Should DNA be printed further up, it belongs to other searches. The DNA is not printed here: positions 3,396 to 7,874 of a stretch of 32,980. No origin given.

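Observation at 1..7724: Two giant fused glycosyltransferase 'assembly-line' proteins (1 MTase-like + 7 GT modules, each with TPR-like segments) sitting directly on fliD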

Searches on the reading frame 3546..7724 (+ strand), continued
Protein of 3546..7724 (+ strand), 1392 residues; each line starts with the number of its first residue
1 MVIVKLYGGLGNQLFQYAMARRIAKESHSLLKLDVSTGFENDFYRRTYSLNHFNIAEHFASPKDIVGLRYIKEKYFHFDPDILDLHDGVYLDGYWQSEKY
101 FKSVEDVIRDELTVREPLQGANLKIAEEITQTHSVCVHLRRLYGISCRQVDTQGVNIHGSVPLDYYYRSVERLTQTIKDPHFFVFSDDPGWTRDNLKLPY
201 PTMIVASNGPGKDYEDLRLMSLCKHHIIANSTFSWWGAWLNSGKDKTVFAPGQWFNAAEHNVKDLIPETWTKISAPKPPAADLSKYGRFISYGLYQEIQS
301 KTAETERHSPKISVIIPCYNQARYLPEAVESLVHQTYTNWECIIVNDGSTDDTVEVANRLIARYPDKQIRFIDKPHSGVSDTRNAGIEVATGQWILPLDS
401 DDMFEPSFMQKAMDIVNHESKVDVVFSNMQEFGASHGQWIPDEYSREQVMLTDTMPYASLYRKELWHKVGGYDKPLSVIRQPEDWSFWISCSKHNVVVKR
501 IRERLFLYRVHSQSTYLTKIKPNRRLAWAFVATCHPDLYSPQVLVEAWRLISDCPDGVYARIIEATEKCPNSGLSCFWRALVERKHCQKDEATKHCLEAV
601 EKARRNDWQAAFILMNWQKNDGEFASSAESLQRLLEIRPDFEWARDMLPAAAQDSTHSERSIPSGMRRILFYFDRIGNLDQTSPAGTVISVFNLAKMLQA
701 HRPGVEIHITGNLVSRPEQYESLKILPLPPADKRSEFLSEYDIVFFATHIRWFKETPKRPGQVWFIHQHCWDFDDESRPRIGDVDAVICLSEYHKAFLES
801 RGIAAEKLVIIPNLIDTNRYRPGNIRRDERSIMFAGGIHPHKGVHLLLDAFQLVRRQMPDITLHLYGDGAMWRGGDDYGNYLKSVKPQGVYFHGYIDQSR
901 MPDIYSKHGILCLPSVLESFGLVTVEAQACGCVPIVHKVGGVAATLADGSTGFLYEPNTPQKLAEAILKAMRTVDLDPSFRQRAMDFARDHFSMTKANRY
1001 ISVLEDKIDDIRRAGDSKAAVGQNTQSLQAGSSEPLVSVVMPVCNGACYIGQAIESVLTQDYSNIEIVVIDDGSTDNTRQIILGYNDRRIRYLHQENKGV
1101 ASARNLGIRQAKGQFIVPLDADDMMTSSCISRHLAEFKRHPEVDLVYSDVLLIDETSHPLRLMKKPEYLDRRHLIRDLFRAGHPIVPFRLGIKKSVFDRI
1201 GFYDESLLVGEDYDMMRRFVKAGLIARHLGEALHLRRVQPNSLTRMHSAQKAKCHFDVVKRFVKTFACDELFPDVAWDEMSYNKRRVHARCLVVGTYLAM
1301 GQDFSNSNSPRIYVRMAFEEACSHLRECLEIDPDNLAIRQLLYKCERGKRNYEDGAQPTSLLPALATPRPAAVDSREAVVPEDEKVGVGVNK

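Call 18: search_protein_families(library=pfam, proteins=[L001:3656-9997:+, L002:4232-9997:+, L003:4673-9940:+], max_evalue=0.01)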
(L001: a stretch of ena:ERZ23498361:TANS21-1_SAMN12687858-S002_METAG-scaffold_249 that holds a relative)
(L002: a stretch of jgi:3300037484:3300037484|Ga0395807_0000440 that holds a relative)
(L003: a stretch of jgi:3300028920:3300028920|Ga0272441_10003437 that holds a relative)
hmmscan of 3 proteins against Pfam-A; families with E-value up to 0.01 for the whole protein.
L001:3656-9997:+ (2113 aa): 8 families
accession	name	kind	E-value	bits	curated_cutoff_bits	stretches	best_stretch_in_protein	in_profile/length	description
PF00535.33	Glycos_transf_2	-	7.3e-25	88.3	23.3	2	1484-1611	1-126/168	Glycosyl transferase family 2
PF01075.23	Glyco_transf_9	-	3.9e-19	69.4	22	1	1221-1391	75-236/247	Glycosyltransferase family 9 (heptosyltransferase)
PF13578.12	Methyltransf_24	-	1.1e-16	62.1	26.3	1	658-774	1-105/105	Methyltransferase domain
PF01596.23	Methyltransf_3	-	5.7e-09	36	22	1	645-775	36-156/204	O-methyltransferase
PF13641.12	Glyco_tranf_2_3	-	1.3e-07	32.3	27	1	353-428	40-120/230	Glycosyltransferase like family 2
PF14559.12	TPR_19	-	0.00083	20.1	25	1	1754-1816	5-67/68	Tetratricopeptide repeat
PF10111.15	Glyco_tranf_2_2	-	0.0018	18.3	27.3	0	350-418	36-106/276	Glycosyltransferase like family 2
PF12895.13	ANAPC3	-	0.0056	17.4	27.2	0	1744-1794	27-76/82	Anaphase-promoting complex, cyclosome, subunit 3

L002:4232-9997:+ (1921 aa): 13 families
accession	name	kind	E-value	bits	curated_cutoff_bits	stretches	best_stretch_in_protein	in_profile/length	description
PF08241.18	Methyltransf_11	-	3.6e-27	95.3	21.2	2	200-289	1-95/95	Methyltransferase domain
PF13489.12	Methyltransf_23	-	4.3e-24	85.5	27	2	195-329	22-161/164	Methyltransferase domain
PF13649.12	Methyltransf_25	-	4.4e-24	85.4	27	2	199-284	1-96/97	Methyltransferase domain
PF00535.33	Glycos_transf_2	-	2.2e-21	77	23.3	2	1318-1441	1-122/168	Glycosyl transferase family 2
PF08242.18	Methyltransf_12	-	4.4e-19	69.5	30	1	200-287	1-98/98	Methyltransferase domain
PF01075.23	Glyco_transf_9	-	2.2e-18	66.9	22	2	1011-1225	33-236/247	Glycosyltransferase family 9 (heptosyltransferase)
PF13847.12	Methyltransf_31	-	3.9e-18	66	27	1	198-298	6-114/145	Methyltransferase domain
PF07021.18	MetW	-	5e-10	39.8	21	1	192-293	9-111/193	Methionine biosynthesis protein MetW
PF01209.24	Ubie_methyltran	-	1.7e-07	31.3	20.1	1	189-289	41-151/233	ubiE/COQ5 methyltransferase family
PF13641.12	Glyco_tranf_2_3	-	1e-05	26.2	27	0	409-481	40-117/230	Glycosyltransferase like family 2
PF05148.21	Methyltransf_8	-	1.6e-05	25.3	27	0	197-289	74-156/219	Hypothetical methyltransferase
PF02353.26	CMAS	-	0.0012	18.7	27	0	178-270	45-143/273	Mycolic acid cyclopropane synthetase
PF09754.15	PAC2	-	0.007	16.6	25.8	0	835-897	7-76/215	PAC2 family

L003:4673-9940:+ (1755 aa): 12 families
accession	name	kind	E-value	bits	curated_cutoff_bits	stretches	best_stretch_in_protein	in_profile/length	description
PF00535.33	Glycos_transf_2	-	8e-36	123.9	23.3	3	13-162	1-157/168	Glycosyl transferase family 2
PF00534.26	Glycos_transf_1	-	1.1e-22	80.9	26.4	1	904-1069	2-170/172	Glycosyl transferases group 1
PF13692.12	Glyco_trans_1_4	-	2.2e-21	77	27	1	921-1054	6-139/142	Glycosyl transferases group 1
PF13641.12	Glyco_tranf_2_3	-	2.3e-14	54.4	27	1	12-127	3-126/230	Glycosyltransferase like family 2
PF03071.21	GNT-I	-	9.8e-08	31.6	25.4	1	347-537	68-268/434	GNT-I family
PF13439.12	Glyco_transf_4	-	1e-05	26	28.5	1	688-897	1-169/170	Glycosyltransferase Family 4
PF13424.12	TPR_12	-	0.00013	22.5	30.1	0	257-313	11-69/77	Tetratricopeptide repeat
PF07719.23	TPR_2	-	0.00029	21.2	27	0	1409-1430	8-29/34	Tetratricopeptide repeat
PF10111.15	Glyco_tranf_2_2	-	0.0017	18.4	27.3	0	1173-1231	29-87/276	Glycosyltransferase like family 2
PF13428.12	TPR_14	-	0.002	19.1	23.5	0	257-286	9-38/44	Tetratricopeptide repeat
PF13704.12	Glyco_tranf_2_4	-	0.0025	18.7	27.5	0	1175-1232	21-78/98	Glycosyl transferase family 2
PF00515.34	TPR_1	-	0.0098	16.1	27.8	0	1409-1429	8-28/34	Tetratricopeptide repeat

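Call 72: list_cluster_members(proteins=[window:3546-7724:+, window:25921-27564:+, window:27813-28625:+, window:7836-10184:+])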
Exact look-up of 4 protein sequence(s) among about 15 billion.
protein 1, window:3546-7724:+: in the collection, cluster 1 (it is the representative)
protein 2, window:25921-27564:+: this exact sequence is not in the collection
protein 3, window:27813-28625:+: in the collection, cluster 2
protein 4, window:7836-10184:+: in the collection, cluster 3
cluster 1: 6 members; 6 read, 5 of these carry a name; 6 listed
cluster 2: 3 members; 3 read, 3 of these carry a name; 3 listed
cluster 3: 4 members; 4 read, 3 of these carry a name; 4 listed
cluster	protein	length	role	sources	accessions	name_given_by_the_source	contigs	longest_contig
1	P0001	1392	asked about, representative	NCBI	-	-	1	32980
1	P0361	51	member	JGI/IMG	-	hypothetical protein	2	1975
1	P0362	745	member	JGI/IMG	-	glycosyltransferase involved in cell wall biosynthesis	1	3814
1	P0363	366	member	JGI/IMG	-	hypothetical protein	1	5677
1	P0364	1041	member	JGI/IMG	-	glycosyltransferase involved in cell wall biosynthesis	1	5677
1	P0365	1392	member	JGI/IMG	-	glycosyltransferase involved in cell wall biosynthesis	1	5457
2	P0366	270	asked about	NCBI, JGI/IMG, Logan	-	flagellin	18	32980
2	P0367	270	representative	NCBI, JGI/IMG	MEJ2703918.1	MAG: flagellin [Sedimentisphaerales bacterium] | flagellin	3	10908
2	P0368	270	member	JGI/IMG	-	flagellin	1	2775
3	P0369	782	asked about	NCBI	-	-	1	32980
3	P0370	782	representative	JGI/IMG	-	flagellar hook-associated protein 2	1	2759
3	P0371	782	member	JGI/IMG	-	flagellar hook-associated protein 2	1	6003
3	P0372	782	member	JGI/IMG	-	flagellar hook-associated protein 2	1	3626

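Call 82: find_encoding_contigs(protein=P0019, flank=10000, max_places=1)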
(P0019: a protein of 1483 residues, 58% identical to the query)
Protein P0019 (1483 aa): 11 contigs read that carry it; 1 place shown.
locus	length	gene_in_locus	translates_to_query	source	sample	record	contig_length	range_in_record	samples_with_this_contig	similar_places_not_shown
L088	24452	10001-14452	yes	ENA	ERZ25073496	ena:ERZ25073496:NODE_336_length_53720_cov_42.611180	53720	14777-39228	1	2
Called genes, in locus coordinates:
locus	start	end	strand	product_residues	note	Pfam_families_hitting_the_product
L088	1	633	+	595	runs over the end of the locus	PF04055:Radical_SAM, PF13186:SPASM, PF13489:Methyltransf_23 (weak), PF08241:Methyltransf_11 (weak)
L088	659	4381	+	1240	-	PF04230:PS_pyruv_trans, PF01209:Ubie_methyltran, PF13489:Methyltransf_23, PF13649:Methyltransf_25, PF13847:Methyltransf_31, PF08241:Methyltransf_11, PF08242:Methyltransf_12, PF01522:Polysacc_deac_1, +5 more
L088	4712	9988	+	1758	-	PF13439:Glyco_transf_4 (weak), PF00534:Glycos_transf_1, PF13524:Glyco_trans_1_2, PF13692:Glyco_trans_1_4, PF00535:Glycos_transf_2, PF13524:Glyco_trans_1_2, PF13489:Methyltransf_23 (faint), PF08241:Methyltransf_11 (faint)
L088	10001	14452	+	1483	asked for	PF13641:Glyco_tranf_2_3, PF00535:Glycos_transf_2, PF10111:Glyco_tranf_2_2, PF00534:Glycos_transf_1, PF13692:Glyco_trans_1_4, PF23914:TPR_CcmH_CycH, PF00535:Glycos_transf_2, PF10111:Glyco_tranf_2_2, +11 more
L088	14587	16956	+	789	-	PF02465:FliD_N, PF07195:FliD_C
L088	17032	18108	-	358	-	PF01312:Bac_export_2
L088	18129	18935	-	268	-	PF01311:Bac_export_1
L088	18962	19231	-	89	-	PF01313:Bac_export_3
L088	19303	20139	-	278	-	PF00813:FliP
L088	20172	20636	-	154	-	PF04347:FliO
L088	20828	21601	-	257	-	PF13677:MotB_plug, PF00691:OmpA (weak)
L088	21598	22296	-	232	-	PF13677:MotB_plug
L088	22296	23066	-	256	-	PF01618:MotA_ExbB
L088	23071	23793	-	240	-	-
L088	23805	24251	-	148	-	PF02050:FliJ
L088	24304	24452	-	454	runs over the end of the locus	PF02874:ATP-synt_ab_N, PF00006:ATP-synt_ab, PF18269:T3SS_ATPase_C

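Call 83: find_encoding_contigs(protein=P0034, flank=10000, max_places=1)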
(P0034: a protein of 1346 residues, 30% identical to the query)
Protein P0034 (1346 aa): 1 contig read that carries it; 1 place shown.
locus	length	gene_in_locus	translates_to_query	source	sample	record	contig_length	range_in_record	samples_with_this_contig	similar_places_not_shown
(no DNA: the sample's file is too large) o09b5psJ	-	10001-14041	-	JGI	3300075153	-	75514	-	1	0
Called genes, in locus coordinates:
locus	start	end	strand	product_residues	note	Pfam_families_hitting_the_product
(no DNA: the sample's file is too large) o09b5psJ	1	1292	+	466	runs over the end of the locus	PF02056:Glyco_hydro_4, PF11975:Glyco_hydro_4C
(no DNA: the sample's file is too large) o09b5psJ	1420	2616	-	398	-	PF01408:GFO_IDH_MocA, PF02894:GFO_IDH_MocA_C, PF22725:GFO_IDH_MocA_C3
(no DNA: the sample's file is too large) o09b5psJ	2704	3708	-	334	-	PF01261:AP_endonuc_2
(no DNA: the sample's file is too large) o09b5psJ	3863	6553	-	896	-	PF13188:PAS_8 (weak), PF13426:PAS_9 (weak), PF01590:GAF, PF13185:GAF_2, PF01590:GAF, PF13185:GAF_2, PF01966:HD, PF13487:HD_5, +1 more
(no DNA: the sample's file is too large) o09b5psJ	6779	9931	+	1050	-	PF13489:Methyltransf_23 (weak), PF13649:Methyltransf_25 (faint), PF00535:Glycos_transf_2 (weak), PF14559:TPR_19 (weak), PF13431:TPR_17 (faint)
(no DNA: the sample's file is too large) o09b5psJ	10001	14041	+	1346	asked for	PF00535:Glycos_transf_2, PF10111:Glyco_tranf_2_2, PF13641:Glyco_tranf_2_3, PF00534:Glycos_transf_1, PF13692:Glyco_trans_1_4, PF00535:Glycos_transf_2, PF10111:Glyco_tranf_2_2, PF13641:Glyco_tranf_2_3, +2 more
